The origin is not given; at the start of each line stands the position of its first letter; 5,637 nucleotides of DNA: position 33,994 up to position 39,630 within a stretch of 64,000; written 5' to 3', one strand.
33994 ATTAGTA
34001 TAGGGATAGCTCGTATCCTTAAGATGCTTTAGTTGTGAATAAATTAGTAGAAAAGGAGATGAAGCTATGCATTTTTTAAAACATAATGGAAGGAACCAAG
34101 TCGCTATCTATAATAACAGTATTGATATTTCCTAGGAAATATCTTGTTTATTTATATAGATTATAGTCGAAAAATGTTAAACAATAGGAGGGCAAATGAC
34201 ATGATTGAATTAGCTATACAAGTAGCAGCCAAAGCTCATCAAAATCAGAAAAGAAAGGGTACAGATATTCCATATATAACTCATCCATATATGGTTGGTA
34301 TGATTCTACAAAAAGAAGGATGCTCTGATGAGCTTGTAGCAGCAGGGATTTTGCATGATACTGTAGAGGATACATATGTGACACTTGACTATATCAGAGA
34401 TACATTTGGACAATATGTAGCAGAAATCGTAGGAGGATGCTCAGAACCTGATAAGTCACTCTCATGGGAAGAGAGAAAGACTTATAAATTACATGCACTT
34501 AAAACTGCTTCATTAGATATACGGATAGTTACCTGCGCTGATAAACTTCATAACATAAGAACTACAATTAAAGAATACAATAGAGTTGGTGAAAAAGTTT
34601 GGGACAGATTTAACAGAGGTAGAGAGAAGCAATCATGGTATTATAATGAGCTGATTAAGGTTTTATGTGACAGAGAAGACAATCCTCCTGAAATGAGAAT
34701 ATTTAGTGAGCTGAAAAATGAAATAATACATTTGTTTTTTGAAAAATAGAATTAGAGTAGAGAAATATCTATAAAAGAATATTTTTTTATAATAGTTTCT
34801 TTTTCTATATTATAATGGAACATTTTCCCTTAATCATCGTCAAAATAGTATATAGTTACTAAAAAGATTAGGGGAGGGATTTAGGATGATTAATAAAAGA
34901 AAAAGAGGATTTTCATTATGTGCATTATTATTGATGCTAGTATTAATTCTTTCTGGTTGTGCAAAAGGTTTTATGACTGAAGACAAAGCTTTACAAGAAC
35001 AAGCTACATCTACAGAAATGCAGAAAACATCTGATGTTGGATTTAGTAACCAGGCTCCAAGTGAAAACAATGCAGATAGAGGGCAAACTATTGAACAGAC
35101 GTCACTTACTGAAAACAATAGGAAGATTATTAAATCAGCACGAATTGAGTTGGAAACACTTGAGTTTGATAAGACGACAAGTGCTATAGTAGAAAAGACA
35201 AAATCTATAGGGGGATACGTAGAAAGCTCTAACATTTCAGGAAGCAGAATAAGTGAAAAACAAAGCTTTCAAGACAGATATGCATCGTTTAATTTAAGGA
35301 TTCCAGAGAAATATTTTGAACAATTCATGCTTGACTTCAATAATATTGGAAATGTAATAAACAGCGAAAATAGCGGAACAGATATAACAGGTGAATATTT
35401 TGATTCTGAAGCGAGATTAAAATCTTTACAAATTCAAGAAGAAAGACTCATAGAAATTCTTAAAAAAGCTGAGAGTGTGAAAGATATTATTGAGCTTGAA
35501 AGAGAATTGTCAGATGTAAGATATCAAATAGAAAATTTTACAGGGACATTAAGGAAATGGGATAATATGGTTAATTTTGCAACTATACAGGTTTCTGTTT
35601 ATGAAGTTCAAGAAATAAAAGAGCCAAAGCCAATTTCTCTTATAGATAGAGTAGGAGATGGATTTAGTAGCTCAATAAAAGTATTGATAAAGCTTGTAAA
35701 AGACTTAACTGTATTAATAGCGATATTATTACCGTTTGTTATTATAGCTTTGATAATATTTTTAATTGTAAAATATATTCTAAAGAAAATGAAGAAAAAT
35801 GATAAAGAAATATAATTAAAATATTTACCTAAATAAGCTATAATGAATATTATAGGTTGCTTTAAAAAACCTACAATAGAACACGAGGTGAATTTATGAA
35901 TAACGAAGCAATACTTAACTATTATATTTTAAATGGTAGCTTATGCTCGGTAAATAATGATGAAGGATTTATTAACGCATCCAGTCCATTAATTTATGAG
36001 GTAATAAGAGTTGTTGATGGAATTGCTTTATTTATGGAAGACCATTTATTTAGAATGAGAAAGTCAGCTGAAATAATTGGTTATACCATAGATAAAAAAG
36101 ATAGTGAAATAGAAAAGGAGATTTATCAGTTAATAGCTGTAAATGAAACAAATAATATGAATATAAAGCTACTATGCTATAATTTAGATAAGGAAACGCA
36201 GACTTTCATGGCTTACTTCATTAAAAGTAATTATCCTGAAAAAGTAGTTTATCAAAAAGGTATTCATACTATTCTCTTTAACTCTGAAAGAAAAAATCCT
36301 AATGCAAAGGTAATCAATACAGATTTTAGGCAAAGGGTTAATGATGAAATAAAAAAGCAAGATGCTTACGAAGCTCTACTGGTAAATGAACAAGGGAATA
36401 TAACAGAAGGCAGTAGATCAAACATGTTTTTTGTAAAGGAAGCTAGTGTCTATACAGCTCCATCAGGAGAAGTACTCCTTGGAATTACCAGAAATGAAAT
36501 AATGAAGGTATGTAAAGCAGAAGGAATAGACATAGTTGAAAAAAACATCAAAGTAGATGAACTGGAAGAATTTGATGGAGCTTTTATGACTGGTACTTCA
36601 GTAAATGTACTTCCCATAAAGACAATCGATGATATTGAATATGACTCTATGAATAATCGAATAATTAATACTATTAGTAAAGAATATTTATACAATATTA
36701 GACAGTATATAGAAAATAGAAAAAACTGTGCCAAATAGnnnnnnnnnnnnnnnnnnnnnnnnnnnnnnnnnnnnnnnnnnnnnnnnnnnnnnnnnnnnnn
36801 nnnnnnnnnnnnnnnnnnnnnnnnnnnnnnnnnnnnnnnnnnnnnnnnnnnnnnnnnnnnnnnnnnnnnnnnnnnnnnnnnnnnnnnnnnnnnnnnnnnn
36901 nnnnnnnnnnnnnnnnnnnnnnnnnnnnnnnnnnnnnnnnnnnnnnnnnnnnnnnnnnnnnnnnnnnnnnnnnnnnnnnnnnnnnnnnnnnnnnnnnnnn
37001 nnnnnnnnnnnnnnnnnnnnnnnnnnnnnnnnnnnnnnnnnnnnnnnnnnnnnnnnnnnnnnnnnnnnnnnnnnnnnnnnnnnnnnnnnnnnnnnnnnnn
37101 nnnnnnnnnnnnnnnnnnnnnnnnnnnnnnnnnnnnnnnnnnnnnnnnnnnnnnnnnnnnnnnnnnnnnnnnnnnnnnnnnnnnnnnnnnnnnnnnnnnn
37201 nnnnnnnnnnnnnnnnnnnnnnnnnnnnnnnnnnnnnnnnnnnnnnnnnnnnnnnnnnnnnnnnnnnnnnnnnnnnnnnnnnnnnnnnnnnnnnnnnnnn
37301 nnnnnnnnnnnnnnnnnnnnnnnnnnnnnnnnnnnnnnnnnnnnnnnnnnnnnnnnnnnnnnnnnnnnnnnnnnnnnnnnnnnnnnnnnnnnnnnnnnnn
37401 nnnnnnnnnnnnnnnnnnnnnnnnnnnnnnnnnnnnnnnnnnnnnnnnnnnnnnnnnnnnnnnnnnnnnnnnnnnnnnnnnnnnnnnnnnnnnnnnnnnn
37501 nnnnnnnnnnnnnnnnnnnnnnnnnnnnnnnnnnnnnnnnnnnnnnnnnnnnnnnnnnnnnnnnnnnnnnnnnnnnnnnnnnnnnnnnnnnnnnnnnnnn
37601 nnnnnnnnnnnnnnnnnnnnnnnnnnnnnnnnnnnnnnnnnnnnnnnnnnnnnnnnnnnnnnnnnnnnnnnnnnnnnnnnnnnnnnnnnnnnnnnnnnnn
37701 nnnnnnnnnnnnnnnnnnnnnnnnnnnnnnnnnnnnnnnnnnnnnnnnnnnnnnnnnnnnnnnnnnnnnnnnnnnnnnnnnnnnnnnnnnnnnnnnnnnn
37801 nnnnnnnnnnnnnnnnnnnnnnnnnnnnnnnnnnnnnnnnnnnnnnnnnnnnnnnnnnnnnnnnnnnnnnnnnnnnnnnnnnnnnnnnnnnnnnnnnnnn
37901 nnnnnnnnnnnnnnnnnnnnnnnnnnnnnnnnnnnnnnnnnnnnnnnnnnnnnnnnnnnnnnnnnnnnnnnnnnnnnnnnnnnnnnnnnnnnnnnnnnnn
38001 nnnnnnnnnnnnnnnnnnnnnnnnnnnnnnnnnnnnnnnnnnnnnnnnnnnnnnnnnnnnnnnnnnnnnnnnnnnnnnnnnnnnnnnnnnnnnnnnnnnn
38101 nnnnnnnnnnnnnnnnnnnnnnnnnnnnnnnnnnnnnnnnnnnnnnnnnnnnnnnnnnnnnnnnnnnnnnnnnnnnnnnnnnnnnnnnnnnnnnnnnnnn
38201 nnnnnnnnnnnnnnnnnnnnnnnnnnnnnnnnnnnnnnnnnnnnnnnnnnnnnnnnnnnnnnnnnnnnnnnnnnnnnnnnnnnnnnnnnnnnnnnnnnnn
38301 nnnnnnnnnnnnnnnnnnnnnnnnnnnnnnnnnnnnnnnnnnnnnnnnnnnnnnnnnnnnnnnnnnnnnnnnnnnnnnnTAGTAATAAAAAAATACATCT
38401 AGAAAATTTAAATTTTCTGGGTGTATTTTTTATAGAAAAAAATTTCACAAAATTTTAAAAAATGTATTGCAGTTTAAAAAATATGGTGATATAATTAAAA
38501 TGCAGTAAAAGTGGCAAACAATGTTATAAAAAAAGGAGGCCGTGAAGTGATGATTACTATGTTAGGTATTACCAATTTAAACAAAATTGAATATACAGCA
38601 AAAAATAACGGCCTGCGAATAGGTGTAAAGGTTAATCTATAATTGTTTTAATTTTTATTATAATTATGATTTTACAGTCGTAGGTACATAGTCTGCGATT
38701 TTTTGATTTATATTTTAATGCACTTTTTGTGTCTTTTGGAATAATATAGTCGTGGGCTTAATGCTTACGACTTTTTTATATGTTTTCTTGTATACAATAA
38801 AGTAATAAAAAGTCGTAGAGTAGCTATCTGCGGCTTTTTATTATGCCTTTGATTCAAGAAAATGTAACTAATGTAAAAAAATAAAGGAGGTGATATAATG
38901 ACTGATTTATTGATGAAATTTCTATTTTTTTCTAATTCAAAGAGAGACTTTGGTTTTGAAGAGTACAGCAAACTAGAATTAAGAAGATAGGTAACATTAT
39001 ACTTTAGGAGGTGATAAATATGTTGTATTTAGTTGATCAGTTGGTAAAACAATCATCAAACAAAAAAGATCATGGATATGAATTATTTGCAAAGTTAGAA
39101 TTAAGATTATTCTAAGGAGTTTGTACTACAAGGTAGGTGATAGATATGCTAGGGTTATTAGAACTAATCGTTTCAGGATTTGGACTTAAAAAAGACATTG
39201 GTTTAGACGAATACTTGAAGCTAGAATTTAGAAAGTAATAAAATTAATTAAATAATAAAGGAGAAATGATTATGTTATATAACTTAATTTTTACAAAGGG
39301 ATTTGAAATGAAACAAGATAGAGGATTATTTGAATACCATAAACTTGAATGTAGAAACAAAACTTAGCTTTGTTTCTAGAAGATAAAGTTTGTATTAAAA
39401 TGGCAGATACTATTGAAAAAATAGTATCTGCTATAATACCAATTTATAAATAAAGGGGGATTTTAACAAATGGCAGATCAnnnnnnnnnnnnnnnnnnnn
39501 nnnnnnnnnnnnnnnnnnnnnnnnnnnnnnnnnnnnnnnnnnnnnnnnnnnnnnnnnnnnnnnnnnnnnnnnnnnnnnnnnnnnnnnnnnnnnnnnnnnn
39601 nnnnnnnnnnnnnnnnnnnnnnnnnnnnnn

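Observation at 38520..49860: Candidate undescribed peptide-based system: tandem array of five small paralogous peptide genes plus co-directional processing/modification/export genes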

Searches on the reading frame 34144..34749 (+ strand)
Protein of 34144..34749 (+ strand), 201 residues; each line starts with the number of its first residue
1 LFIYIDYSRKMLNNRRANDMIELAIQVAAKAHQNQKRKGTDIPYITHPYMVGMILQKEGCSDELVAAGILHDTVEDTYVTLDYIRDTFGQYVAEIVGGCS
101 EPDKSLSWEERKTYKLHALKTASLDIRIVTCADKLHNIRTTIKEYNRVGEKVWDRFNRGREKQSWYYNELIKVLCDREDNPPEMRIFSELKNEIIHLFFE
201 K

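Call 23: search_protein_families(library=pfam, proteins=[window:34144-34749:+])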
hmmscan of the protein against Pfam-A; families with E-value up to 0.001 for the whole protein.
window:34144-34749:+ (201 aa): 2 families
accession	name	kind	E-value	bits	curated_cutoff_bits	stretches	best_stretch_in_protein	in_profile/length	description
PF13328.12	HD_4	-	1.7e-20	73.8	27.2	1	24-155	1-148/156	HD domain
PF01966.28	HD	-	3.4e-05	24.5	22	1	44-137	1-115/116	HD domain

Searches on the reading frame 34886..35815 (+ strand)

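Call 23: search_protein_families(library=pfam, proteins=[window:34886-35815:+])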
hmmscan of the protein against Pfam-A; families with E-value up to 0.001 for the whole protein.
window:34886-35815:+ (309 aa): 1 family
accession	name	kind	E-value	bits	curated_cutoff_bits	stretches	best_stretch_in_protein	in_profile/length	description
PF14257.11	DUF4349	-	4e-58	196.7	27.7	1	79-294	1-210/213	Domain of unknown function (DUF4349)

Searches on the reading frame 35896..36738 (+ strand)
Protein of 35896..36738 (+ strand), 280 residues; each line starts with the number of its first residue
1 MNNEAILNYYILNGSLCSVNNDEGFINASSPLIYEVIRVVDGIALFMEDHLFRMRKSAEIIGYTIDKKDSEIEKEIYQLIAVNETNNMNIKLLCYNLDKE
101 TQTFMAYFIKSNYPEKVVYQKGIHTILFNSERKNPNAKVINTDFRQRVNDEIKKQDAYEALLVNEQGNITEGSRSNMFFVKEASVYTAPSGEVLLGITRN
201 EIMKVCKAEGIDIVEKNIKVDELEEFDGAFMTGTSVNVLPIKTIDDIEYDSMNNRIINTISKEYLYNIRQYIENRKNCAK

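Call 23: search_protein_families(library=pfam, proteins=[window:35896-36738:+])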
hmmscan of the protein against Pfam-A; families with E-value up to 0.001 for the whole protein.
window:35896-36738:+ (280 aa): 1 family
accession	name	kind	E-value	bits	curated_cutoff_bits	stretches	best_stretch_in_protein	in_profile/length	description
PF01063.24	Aminotran_4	-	7.8e-49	167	28.5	1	33-244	2-223/223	Amino-transferase class IV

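Call 46: search_protein_families(library=ncbifam, proteins=[window:35896-36738:+], max_evalue=0.01)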
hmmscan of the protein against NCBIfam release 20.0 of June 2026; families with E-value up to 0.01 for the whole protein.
window:35896-36738:+ (280 aa): 21 families
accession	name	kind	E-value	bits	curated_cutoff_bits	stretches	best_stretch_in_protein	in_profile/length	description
NF005146.0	PRK06606.1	equivalog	1.1e-33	116.5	279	1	45-276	52-300/307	branched-chain amino acid transaminase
TIGR01122.1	ilvE_I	equivalog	3.1e-30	105.4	245.55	1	33-273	27-289/298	branched-chain-amino-acid transaminase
NF005209.0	PRK06680.1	subfamily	3.3e-28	98.4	320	1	22-264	23-277/286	D-amino-acid transaminase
NF005726.0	PRK07544.1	equivalog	7.1e-28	97.6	396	1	32-270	39-290/295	branched-chain amino acid aminotransferase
TIGR01121.1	D_amino_aminoT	equivalog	5.3e-27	94.7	277.45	1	22-246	20-252/276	D-amino-acid transaminase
NF006185.0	PRK08320.1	subfamily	1.6e-25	89.9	363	1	33-250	32-264/292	branched-chain amino acid aminotransferase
NF005800.0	PRK07650.1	equivalog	2.8e-23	82.6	308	1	33-274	30-282/290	aminodeoxychorismate lyase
NF009896.0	PRK13356.1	equivalog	2.5e-22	79.3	262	1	32-251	36-268/287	branched-chain amino acid aminotransferase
NF009126.0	PRK12479.1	equivalog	5e-22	78.4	518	1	21-249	23-264/299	branched-chain-amino-acid transaminase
TIGR03461.1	pabC_Proteo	equivalog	9.7e-20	70.9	176.85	1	150-252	150-253/262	aminodeoxychorismate lyase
NF009066.0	PRK12400.1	equivalog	2.4e-18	66.6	538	1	33-248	36-261/290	D-amino-acid transaminase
NF004761.0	PRK06092.1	equivalog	6.5e-18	64.9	260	1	149-252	151-255/268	aminodeoxychorismate lyase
NF005888.0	PRK07849.1-3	equivalog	3e-17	62.5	273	1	33-246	42-271/298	aminodeoxychorismate lyase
NF006734.0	PRK09266.1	subfamily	1.2e-15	57.5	202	1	37-264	35-262/270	hypothetical protein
TIGR01123.1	ilvE_II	equivalog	6.6e-12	45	250.05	1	162-246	182-272/313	branched-chain-amino-acid transaminase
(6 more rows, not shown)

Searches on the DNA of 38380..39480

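Call 38: search_rna_families(source=window, start=38380, end=39480, threshold=evalue, max_evalue=10)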
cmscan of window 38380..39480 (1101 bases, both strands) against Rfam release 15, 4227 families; matches with E-value up to 10: 16.
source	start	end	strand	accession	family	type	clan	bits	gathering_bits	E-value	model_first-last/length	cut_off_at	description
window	38705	38778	+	RF02630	Hrs12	Gene; sRNA;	-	22.2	70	0.69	1-87/87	no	Hfq-regulated sRNA 12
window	38380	38437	+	RF03155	TD-1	Cis-reg;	CL00124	21.4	64.5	0.74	64-120/120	5'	TD-1 RNA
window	38742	38840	+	RF00053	mir-7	Gene; miRNA;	-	21.2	51.8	0.17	1-91/91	no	mir-7 microRNA precursor family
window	39382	39448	+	RF01028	mir-633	Gene; miRNA;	-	21.2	90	0.22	1-85/85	no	mir-633 microRNA precursor family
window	38747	38885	+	RF02527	SSRC38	Gene; sRNA;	-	21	80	0.42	1-166/166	no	Streptococcus sRNA SSRC38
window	38743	38845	+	RF04312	trpB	Cis-reg;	-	20.5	59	4.7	1-107/107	no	trpB ncRNA motif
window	38727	38840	+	RF04180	BTnc231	Gene; sRNA;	-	19.6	80.4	0.25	1-154/154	no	Bacteroides sRNA BTnc231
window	38390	38429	+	RF04134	MIR7504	Gene; miRNA;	-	18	83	4.9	1-124/124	no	MIR7504 microRNA precursor family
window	38920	38943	+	RF04332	Plastid-rpoB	Cis-reg;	-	17.9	45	2.9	19-42/49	no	Plastid-rpoB 5UTR RNA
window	38765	38816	-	RF03566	mir-4875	Gene; miRNA;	-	17.5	90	2.5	1-73/73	no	mir-4875 microRNA precursor family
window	39003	39065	-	RF00149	snoZ103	Gene; snRNA; snoRNA; CD-box;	-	16.5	44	5.6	1-100/100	no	Small nucleolar RNA Z103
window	39384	39448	+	RF03583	MIR781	Gene; miRNA;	-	16.2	88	9.7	1-94/94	no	MIR781 microRNA precursor family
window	38741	38813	-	RF01714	Ocean-V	Gene; sRNA;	-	15.7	75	5.3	1-72/72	no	Ocean-V RNA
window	38380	38431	+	RF02399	NsiR1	Gene; sRNA;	-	14.6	39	7.2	14-60/60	5'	Nitrogen stress-induced RNA 1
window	38782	38876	+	RF01241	SNORA81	Gene; snRNA; snoRNA; HACA-box;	-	14.2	45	8.8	1-179/179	no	Small nucleolar RNA SNORA81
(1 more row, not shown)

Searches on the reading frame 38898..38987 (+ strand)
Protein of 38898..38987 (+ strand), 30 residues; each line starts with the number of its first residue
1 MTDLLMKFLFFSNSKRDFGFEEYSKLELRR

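Call 7: search_protein_families(library=pfam, proteins=[window:38898-38987:+], max_evalue=10)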
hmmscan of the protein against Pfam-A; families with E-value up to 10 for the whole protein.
seq(30 aa): 0 families

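Call 24: search_protein_representatives(alignment_id=A2)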
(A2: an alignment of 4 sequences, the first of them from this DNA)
Query: 4 sequences, 31 profile positions. Proteins with E-value up to 0.001 (for the whole library): 10; up to 1e-10: 3; up to 1e-30: 0. The best 10 are listed.
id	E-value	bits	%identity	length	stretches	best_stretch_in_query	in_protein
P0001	3.1e-14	68.4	-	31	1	1-30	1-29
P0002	4.6e-12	61.5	-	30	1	1-30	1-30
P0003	4.8e-12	61.4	-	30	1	1-30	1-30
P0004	3.3e-09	52.3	-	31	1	1-31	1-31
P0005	1.2e-06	44.2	-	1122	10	9-20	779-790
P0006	9.9e-05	38.0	-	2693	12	8-23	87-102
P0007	5.5e-04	35.6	-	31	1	4-30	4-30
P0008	6.1e-04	35.5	-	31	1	5-30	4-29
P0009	8.0e-04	35.1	-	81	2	8-30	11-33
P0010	8.4e-04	35.0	-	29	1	1-28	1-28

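Call 26: list_cluster_members(proteins=[P0003, P0004, P0007, P0008, P0009, P0010])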
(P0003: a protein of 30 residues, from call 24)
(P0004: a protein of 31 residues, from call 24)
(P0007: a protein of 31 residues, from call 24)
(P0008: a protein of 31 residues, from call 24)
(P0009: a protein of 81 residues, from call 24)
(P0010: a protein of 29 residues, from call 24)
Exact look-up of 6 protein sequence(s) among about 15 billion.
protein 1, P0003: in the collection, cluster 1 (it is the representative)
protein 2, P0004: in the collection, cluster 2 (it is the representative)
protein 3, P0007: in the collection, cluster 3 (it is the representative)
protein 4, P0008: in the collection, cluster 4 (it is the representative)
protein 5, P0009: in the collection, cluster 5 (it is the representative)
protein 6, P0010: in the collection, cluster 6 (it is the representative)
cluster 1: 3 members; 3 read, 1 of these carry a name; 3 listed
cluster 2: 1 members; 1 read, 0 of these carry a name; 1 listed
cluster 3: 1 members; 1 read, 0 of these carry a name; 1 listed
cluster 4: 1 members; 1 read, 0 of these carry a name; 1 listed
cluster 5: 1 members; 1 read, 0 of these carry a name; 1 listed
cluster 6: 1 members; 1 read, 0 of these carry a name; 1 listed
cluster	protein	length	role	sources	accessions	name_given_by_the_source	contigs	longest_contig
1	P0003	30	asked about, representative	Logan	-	-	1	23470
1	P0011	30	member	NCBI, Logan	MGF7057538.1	hypothetical protein HNR33_001205 [Brassicibacter mesophilus]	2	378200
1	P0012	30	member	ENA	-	-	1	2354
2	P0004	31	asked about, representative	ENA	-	-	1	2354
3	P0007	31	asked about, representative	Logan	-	-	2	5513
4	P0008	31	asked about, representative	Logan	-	-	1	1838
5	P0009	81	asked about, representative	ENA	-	-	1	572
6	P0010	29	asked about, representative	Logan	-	-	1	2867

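Call 27: find_encoding_contigs(protein=P0007, flank=10000)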
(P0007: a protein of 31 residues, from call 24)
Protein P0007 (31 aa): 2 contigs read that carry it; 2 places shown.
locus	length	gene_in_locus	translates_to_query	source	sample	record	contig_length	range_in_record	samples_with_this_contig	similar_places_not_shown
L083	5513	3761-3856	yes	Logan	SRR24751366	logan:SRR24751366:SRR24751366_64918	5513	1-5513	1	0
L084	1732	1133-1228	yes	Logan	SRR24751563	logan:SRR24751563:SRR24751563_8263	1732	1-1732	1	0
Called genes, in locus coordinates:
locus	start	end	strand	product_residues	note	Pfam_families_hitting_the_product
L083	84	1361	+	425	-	PF07969:Amidohydro_3, PF01979:Amidohydro_1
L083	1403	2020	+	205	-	PF04961:FTCD_C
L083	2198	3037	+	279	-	PF01063:Aminotran_4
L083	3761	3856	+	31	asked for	-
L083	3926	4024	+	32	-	-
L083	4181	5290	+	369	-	PF02073:Peptidase_M29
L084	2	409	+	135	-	?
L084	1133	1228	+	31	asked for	-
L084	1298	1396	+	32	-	-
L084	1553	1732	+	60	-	?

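Call 28: find_encoding_contigs(protein=P0003, flank=10000)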
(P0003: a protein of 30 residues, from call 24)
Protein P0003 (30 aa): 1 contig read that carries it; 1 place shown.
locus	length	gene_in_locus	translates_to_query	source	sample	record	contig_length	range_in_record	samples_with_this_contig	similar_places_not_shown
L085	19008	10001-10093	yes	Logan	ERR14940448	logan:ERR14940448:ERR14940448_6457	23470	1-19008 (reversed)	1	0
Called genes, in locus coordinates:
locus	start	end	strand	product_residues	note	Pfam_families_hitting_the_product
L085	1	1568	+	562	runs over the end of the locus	PF01432:Peptidase_M3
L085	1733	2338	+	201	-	-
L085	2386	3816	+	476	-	PF01145:Band_7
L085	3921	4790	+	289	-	-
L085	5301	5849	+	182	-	PF13328:HD_4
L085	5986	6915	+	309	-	PF14257:DUF4349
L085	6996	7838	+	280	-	PF01063:Aminotran_4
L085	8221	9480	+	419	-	PF00375:SDF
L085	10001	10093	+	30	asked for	-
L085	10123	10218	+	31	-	-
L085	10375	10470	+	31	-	-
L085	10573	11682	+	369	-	PF02073:Peptidase_M29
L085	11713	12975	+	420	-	PF05977:MFS_3, PF07690:MFS_1, PF13347:MFS_2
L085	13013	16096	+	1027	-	PF00583:Acetyltransf_1, PF13673:Acetyltransf_10 (weak), PF13508:Acetyltransf_7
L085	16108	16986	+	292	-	PF01026:TatD_DNase (weak), PF04909:Amidohydro_2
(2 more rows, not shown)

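Call 29: find_encoding_contigs(protein=P0008, flank=10000)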
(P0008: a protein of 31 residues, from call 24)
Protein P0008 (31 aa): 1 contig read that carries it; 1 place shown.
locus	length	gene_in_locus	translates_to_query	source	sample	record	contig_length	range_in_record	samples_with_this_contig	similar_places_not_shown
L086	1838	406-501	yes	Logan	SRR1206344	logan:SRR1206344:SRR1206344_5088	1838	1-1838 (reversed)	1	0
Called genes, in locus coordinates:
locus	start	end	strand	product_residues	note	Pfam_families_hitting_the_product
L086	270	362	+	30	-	-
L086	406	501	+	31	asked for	-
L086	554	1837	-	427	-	?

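Call 31: find_encoding_contigs(protein=P0009, flank=10000)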
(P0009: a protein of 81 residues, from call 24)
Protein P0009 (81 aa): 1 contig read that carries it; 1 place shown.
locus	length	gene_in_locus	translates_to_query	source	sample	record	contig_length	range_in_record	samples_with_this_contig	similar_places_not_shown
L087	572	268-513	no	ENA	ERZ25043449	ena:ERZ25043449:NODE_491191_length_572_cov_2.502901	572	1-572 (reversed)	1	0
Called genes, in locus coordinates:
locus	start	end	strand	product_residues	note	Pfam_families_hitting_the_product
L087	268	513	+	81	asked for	-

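Call 46: search_protein_families(library=ncbifam, proteins=[L086:554-1837:-], max_evalue=0.01)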
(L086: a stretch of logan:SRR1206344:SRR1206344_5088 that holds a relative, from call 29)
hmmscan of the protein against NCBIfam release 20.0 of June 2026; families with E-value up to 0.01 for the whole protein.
L086:554-1837:- (427 aa): 3 families
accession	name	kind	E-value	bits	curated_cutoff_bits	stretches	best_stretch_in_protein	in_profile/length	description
TIGR02290.1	M3_fam_3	subfamily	1.8e-160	535.7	561.7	1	2-423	166-587/587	M3 family oligoendopeptidase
TIGR00181.1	pepF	equivalog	1.5e-67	228.8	490.55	1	17-422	184-590/591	oligoendopeptidase F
TIGR02289.1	M3_not_pepF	subfamily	1.3e-21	76.8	442.35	1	10-418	132-546/549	M3 family oligoendopeptidase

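Call 50: find_encoding_contigs(protein=P0004, flank=10000)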
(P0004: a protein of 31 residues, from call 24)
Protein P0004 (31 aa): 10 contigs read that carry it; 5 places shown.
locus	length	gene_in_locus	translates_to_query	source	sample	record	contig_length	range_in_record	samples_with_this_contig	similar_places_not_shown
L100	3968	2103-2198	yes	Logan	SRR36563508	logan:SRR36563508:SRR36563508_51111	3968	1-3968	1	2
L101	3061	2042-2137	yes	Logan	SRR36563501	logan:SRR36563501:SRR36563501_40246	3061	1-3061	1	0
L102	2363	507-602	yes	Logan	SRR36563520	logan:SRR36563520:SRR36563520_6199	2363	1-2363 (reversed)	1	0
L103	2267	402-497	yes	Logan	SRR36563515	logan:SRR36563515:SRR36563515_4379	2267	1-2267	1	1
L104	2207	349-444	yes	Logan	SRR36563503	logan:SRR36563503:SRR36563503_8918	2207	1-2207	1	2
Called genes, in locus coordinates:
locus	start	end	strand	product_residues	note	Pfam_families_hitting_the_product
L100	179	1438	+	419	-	PF00375:SDF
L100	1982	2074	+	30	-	-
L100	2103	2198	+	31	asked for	-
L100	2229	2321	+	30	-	-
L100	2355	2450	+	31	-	-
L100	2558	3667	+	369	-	PF02073:Peptidase_M29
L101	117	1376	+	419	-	PF00375:SDF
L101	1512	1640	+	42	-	-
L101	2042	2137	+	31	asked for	-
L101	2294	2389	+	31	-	-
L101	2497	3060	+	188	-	?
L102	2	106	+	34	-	?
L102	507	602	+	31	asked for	-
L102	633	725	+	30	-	-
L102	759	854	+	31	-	-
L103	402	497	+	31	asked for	-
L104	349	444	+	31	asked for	-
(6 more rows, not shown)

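Call 65: search_protein_families(library=ncbifam, proteins=[window:38898-38987:+], max_evalue=10)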
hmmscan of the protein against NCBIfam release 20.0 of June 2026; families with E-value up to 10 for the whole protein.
seq(30 aa): 0 families

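Call 66: search_protein_families(library=phrogs, proteins=[window:38898-38987:+], max_evalue=10)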
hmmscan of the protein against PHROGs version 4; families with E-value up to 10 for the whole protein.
seq(30 aa): 0 families
